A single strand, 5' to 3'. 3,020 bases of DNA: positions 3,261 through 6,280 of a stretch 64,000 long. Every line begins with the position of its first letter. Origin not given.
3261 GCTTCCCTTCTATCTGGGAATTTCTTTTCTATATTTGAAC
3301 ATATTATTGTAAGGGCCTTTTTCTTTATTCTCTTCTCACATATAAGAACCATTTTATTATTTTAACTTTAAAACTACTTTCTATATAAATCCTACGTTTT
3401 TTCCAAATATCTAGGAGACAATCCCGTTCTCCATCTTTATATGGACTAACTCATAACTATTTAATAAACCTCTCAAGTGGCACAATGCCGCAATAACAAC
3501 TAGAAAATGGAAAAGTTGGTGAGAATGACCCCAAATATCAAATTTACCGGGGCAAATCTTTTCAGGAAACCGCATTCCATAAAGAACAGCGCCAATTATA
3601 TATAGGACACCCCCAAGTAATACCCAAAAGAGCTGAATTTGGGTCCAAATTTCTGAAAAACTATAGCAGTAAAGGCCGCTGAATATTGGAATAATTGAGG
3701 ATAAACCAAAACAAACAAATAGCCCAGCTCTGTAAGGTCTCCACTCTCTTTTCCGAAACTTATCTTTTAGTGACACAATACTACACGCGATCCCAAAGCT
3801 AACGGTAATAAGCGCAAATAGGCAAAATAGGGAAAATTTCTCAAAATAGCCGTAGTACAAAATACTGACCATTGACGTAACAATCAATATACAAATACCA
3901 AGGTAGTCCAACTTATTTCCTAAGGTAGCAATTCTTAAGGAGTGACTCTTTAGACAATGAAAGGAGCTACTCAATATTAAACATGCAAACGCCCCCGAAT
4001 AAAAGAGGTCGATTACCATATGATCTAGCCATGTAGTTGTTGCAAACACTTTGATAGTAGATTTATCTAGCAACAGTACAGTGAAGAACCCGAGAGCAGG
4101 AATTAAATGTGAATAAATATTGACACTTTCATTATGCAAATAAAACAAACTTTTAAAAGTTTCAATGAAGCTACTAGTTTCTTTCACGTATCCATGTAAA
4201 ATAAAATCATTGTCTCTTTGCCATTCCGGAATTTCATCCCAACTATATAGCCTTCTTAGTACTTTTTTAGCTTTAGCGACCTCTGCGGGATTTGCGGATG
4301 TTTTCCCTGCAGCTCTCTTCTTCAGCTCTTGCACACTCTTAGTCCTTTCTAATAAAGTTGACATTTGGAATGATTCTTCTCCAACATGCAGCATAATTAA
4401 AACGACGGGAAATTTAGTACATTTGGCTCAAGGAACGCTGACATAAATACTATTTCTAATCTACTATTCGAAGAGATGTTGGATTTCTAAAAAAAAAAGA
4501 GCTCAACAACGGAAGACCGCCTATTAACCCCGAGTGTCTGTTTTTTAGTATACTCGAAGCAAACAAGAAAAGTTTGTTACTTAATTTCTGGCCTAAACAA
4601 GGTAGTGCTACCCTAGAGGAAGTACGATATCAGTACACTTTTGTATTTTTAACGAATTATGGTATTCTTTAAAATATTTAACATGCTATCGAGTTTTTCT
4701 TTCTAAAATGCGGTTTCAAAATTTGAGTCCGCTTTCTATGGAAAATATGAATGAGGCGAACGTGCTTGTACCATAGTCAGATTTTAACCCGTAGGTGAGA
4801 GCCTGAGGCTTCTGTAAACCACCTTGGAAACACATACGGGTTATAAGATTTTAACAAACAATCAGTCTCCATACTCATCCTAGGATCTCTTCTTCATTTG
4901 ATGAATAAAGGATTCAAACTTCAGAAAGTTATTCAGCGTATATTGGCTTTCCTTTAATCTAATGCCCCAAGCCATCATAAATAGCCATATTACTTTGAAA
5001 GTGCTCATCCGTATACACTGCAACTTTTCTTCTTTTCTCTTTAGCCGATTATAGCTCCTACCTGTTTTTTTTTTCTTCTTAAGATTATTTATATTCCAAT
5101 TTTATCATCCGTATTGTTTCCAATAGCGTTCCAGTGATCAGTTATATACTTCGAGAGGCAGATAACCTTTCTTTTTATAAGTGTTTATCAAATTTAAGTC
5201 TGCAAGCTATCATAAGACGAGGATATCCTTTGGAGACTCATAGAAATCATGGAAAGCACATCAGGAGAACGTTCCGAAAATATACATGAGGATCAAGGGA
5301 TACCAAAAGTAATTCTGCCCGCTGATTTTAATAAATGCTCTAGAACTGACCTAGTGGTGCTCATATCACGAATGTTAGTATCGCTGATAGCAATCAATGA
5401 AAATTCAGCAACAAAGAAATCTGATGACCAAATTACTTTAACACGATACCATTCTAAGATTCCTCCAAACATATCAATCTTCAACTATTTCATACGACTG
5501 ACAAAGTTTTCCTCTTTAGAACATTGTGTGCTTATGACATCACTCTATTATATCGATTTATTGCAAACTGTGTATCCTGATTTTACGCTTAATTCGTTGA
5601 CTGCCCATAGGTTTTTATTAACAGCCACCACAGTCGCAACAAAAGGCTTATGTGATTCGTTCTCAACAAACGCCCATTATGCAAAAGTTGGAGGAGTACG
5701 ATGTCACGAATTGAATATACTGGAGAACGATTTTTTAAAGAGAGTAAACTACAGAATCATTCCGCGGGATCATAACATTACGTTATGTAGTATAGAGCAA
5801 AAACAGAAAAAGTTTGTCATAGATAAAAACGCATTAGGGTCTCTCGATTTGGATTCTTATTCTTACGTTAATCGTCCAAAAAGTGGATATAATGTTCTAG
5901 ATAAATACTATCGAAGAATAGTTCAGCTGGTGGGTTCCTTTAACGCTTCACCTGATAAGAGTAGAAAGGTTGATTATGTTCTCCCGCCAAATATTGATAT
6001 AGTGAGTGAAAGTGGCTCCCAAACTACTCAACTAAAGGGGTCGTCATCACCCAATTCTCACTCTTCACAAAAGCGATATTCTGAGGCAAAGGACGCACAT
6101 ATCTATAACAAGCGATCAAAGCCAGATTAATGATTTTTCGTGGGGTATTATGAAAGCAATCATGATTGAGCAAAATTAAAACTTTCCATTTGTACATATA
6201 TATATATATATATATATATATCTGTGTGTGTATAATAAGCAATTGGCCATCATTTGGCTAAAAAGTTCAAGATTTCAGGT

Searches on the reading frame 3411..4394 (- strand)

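Call 7: search_protein_families(library=pfam, proteins=[window:3411-4394:-])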
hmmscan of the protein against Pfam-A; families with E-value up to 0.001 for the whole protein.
window:3411-4394:- (327 aa): 1 family
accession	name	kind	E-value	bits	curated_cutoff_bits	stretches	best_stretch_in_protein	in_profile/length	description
PF03006.26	HlyIII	-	6.4e-64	216.1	26.2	1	84-307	1-224/224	Haemolysin-III related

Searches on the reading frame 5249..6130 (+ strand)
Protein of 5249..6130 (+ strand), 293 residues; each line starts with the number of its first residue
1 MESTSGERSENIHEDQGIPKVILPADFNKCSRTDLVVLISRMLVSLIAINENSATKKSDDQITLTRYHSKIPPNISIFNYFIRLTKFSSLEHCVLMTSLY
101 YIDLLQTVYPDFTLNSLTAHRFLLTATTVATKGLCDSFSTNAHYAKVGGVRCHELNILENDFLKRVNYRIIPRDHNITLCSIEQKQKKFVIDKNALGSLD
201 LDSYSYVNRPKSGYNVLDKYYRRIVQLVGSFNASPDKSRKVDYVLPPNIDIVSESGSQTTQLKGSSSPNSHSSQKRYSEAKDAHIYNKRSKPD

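Call 7: search_protein_families(library=pfam, proteins=[window:5249-6130:+])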
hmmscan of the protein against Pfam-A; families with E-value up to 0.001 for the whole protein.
window:5249-6130:+ (293 aa): 1 family
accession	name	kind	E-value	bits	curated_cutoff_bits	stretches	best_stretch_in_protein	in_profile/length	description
PF08613.16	Cyclin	-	2.3e-52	177.8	21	1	34-170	2-149/149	Cyclin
